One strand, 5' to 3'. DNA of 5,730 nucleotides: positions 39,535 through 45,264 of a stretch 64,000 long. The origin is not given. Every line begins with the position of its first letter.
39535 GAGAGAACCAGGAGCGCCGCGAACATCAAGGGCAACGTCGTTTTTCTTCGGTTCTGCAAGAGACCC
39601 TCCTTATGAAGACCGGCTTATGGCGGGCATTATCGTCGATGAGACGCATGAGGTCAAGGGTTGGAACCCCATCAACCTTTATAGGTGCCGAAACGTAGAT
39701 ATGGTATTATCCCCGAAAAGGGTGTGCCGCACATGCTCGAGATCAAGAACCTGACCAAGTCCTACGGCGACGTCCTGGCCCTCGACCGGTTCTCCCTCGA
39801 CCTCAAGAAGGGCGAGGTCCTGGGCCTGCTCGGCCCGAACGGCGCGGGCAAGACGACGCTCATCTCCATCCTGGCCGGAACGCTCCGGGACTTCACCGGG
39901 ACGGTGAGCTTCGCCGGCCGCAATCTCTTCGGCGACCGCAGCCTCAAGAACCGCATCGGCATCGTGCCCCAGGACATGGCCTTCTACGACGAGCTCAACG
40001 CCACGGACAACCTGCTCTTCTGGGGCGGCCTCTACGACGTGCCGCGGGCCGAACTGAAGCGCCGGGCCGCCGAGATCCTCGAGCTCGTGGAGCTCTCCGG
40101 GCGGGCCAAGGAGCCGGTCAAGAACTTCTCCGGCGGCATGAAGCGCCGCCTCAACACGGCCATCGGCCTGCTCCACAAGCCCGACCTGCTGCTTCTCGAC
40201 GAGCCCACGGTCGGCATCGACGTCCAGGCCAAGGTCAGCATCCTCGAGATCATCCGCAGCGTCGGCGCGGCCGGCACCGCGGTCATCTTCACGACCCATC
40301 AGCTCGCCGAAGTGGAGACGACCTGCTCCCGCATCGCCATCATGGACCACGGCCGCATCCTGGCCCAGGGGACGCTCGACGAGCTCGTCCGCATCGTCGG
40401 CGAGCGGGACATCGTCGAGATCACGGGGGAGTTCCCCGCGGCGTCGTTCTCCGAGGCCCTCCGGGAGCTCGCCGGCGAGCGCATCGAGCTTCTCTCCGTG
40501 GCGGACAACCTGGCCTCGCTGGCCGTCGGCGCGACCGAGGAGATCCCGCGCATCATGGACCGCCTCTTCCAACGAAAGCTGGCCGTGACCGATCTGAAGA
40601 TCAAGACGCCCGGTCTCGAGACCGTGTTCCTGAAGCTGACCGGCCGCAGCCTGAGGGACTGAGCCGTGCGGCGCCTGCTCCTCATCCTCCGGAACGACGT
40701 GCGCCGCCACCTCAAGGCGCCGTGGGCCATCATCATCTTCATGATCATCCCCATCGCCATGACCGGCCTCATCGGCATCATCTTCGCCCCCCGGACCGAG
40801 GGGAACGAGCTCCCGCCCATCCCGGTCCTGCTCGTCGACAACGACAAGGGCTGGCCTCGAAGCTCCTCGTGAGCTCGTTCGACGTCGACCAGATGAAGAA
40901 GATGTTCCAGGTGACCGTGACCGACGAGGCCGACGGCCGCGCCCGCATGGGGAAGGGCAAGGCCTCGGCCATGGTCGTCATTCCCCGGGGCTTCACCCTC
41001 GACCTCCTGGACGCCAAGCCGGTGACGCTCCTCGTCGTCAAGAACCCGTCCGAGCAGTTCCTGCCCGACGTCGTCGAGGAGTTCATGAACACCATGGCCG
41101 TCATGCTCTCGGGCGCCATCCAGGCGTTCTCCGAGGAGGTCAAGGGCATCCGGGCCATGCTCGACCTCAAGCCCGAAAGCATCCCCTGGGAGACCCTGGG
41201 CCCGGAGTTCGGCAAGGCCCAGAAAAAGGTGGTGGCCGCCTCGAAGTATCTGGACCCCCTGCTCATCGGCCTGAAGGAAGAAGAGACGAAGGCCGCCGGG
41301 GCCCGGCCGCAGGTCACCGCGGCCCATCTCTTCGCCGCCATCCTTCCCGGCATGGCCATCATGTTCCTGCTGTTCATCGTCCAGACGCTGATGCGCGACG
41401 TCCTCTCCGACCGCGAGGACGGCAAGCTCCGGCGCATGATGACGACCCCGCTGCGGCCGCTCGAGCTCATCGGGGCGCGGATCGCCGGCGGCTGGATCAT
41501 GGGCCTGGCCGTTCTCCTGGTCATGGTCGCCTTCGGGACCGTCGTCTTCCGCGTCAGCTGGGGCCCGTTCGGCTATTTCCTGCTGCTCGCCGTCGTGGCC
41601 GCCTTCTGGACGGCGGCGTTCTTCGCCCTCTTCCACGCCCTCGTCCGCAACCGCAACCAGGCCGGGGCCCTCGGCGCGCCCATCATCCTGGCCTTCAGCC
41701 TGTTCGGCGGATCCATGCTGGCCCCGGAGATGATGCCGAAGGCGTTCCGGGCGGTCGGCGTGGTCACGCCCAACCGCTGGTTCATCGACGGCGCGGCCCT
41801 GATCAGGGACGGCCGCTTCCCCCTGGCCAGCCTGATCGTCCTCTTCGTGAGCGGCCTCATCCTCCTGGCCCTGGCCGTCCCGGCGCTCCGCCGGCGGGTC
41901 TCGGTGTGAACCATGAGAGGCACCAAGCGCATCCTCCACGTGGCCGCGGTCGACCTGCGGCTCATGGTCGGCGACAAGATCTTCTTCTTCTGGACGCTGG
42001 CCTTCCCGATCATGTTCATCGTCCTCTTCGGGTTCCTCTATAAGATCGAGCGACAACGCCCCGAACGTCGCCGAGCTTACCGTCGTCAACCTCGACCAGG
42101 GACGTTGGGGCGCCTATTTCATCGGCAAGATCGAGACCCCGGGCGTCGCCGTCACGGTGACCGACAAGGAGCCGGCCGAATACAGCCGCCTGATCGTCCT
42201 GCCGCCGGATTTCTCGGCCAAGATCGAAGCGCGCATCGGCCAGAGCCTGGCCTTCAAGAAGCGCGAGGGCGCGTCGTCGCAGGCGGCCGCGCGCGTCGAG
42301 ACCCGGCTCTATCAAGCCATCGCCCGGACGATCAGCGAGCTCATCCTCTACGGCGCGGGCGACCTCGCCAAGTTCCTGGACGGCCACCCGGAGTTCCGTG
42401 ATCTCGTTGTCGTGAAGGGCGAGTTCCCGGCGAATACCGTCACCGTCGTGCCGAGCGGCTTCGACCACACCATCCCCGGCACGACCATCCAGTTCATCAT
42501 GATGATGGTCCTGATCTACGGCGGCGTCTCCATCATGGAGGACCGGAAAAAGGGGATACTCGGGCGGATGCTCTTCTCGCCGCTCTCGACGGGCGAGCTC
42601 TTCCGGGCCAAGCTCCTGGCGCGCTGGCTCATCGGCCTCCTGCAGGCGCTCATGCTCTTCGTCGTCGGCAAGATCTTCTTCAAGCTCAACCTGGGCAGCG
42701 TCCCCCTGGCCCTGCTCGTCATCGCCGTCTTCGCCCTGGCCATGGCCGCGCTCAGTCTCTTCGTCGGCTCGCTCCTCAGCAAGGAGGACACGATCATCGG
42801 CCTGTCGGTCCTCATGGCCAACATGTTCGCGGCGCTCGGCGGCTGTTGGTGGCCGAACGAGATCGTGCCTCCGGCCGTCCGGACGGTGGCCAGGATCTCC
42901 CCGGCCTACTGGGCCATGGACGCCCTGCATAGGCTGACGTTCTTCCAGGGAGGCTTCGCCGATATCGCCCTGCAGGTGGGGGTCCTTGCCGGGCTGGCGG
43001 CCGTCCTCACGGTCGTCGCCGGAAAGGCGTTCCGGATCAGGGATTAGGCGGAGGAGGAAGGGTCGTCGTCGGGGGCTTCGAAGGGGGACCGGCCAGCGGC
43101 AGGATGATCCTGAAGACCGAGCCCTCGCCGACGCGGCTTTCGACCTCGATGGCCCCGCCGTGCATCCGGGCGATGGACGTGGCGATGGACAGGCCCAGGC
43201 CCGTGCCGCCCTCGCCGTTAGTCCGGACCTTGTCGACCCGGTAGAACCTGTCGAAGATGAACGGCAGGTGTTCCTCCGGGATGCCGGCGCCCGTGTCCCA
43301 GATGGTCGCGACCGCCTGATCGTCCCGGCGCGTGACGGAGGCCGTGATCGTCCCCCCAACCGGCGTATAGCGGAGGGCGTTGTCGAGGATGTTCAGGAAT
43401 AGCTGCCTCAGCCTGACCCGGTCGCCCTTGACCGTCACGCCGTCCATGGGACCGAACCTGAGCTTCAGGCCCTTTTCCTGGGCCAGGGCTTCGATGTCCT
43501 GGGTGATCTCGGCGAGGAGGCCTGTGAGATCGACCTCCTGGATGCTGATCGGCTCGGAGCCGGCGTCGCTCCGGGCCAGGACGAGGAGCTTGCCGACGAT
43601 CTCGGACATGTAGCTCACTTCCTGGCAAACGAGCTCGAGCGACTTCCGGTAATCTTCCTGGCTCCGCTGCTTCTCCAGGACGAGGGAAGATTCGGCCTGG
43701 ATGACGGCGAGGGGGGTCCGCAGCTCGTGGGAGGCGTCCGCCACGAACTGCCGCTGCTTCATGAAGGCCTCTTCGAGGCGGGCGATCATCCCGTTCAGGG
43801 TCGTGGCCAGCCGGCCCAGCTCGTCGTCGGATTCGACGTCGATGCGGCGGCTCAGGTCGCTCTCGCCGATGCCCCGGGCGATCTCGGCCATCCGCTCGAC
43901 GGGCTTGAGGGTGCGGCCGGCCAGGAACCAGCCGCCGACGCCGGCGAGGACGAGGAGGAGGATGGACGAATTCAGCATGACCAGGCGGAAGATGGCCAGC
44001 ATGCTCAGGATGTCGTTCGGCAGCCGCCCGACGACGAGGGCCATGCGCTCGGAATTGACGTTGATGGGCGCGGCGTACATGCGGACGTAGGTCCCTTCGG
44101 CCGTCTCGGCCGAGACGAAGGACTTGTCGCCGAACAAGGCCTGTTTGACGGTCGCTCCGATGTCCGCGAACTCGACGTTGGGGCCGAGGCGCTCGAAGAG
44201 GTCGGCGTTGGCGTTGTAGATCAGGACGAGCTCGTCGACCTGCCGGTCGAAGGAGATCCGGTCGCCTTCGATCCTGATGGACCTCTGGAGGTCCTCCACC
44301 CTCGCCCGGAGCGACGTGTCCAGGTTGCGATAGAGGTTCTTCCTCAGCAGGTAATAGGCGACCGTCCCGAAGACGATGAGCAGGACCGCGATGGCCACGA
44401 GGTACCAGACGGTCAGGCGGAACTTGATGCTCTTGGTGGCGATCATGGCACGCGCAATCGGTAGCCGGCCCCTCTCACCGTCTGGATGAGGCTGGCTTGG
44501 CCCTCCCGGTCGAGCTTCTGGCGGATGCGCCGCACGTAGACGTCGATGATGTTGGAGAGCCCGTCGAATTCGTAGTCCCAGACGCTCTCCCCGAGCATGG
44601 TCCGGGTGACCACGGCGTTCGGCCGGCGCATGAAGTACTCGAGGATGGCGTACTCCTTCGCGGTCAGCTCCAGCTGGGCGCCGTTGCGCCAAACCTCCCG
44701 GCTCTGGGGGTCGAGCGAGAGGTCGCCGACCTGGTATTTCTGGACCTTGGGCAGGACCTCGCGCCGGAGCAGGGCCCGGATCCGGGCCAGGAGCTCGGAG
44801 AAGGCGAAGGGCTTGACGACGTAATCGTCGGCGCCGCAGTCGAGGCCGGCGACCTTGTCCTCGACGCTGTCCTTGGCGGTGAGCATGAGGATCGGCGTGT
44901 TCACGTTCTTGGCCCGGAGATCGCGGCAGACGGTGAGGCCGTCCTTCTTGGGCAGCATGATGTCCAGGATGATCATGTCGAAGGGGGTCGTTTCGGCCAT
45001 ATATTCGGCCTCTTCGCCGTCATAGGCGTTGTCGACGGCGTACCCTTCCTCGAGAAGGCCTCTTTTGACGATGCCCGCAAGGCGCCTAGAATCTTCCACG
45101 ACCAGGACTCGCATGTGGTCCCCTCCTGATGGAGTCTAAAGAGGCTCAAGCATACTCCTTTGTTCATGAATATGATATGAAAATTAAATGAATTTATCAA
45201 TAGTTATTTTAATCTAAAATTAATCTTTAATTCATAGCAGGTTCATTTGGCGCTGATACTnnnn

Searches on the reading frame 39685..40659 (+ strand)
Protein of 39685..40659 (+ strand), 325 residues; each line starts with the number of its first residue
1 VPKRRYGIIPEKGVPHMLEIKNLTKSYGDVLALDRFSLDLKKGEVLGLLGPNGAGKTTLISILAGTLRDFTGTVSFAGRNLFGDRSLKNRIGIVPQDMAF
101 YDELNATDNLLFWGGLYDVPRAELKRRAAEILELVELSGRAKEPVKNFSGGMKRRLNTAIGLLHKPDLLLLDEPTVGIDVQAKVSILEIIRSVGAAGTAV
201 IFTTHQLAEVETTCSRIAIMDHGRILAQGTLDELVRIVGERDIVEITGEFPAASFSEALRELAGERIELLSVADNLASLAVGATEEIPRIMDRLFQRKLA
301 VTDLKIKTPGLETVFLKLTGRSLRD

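Call 32: search_protein_families(library=pfam, proteins=[window:39685-40659:+], max_evalue=0.001)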
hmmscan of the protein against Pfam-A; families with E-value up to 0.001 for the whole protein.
window:39685-40659:+ (325 aa): 2 families
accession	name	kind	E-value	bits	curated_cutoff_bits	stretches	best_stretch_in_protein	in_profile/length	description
PF00005.33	ABC_tran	-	1.9e-31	109.9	25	1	33-175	1-136/137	ABC transporter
PF13304.12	AAA_21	-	7.1e-16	59.6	27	1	122-210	216-303/304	AAA domain, putative AbiEii toxin, Type IV TA system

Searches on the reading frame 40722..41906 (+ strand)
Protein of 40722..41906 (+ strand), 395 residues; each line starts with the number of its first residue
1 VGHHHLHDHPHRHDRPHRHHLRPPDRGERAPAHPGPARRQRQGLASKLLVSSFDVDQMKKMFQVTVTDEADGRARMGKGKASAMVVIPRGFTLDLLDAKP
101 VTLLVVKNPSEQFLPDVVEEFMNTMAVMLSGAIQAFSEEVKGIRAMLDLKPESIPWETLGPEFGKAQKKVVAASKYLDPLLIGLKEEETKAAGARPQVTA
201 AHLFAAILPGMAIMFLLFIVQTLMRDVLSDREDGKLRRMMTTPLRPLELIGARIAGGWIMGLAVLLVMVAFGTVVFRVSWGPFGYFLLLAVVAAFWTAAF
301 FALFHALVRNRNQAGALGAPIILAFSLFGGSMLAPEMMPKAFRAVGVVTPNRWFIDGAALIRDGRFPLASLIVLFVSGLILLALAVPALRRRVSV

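Call 32: search_protein_families(library=pfam, proteins=[window:40722-41906:+], max_evalue=0.001)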
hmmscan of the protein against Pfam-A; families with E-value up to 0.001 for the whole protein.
window:40722-41906:+ (395 aa): 3 families
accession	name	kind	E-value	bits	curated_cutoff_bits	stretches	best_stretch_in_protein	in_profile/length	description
PF12698.13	ABC2_membrane_3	-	5.9e-29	101.7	31.6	1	59-386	59-346/347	ABC-2 family transporter protein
PF01061.29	ABC2_membrane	-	3.2e-18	66.5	26.9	1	204-358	51-206/211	ABC-2 type transporter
PF12679.13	ABC2_membrane_2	-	1.8e-05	24.6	27.2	1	225-349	88-230/283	ABC-2 family transporter protein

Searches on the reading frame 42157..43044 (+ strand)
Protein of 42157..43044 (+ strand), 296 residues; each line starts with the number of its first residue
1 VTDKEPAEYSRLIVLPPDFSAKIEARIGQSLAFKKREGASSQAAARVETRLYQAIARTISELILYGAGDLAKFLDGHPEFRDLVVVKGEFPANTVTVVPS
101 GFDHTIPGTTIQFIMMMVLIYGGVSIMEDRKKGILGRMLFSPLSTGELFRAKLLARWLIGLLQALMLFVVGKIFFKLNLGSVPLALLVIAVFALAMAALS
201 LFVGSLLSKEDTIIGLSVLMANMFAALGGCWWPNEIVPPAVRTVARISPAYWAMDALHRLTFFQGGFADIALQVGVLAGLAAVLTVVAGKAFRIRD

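Call 33: search_protein_families(library=pfam, proteins=[window:42157-43044:+], max_evalue=0.001)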
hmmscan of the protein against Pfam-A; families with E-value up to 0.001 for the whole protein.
window:42157-43044:+ (296 aa): 3 families
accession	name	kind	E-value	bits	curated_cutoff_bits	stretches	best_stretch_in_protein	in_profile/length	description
PF12698.13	ABC2_membrane_3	-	1.4e-27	97.2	31.6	1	12-288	82-345/347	ABC-2 family transporter protein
PF01061.29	ABC2_membrane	-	5.5e-19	69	26.9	1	106-258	51-207/211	ABC-2 type transporter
PF12679.13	ABC2_membrane_2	-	7.8e-05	22.5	27.2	1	85-224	72-197/283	ABC-2 family transporter protein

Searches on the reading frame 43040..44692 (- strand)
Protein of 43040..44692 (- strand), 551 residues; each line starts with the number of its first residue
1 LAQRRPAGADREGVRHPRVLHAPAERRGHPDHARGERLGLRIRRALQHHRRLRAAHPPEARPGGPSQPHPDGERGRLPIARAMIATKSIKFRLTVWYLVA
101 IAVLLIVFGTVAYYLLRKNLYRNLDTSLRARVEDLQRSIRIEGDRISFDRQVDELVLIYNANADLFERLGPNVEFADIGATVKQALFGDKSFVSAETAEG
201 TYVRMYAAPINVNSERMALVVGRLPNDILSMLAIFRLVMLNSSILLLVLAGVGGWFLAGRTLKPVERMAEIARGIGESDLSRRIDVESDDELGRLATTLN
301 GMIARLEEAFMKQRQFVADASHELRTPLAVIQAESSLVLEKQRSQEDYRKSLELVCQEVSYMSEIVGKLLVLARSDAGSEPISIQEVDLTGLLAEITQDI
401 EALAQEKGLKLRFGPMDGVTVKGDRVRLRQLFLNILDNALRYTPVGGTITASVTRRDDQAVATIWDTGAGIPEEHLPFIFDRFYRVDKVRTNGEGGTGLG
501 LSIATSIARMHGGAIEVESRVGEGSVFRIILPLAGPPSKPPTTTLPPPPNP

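Call 33: search_protein_families(library=pfam, proteins=[window:43040-44692:-], max_evalue=0.001)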
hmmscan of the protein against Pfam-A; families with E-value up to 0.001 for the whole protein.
window:43040-44692:- (551 aa): 3 families
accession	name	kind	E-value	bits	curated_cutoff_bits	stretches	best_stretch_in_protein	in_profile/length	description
PF02518.31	HATPase_c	-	8.5e-31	107.1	26.4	1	423-534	1-110/111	Histidine kinase-, DNA gyrase B-, and HSP90-like ATPase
PF00512.31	HisKA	-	2.3e-16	60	26.9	1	313-378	2-66/66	His Kinase A (phospho-acceptor) domain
PF00672.30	HAMP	-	1.6e-12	48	25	1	256-308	1-53/53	HAMP domain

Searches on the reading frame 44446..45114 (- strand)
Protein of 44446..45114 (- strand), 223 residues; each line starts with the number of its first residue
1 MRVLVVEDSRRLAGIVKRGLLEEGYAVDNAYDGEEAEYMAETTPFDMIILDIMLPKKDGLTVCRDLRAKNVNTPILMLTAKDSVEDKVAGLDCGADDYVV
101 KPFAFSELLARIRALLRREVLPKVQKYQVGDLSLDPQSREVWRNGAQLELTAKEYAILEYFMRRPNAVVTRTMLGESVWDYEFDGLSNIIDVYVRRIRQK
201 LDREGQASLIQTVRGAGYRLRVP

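Call 33: search_protein_families(library=pfam, proteins=[window:44446-45114:-], max_evalue=0.001)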
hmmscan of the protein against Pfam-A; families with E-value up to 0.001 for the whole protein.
window:44446-45114:- (223 aa): 2 families
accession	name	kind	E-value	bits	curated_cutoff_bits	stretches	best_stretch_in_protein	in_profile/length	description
PF00072.30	Response_reg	-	1.7e-29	102.7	30.2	1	3-113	1-111/111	Response regulator receiver domain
PF00486.34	Trans_reg_C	-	5.6e-27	94.1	26.2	1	146-220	2-77/77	Transcriptional regulatory protein, C terminal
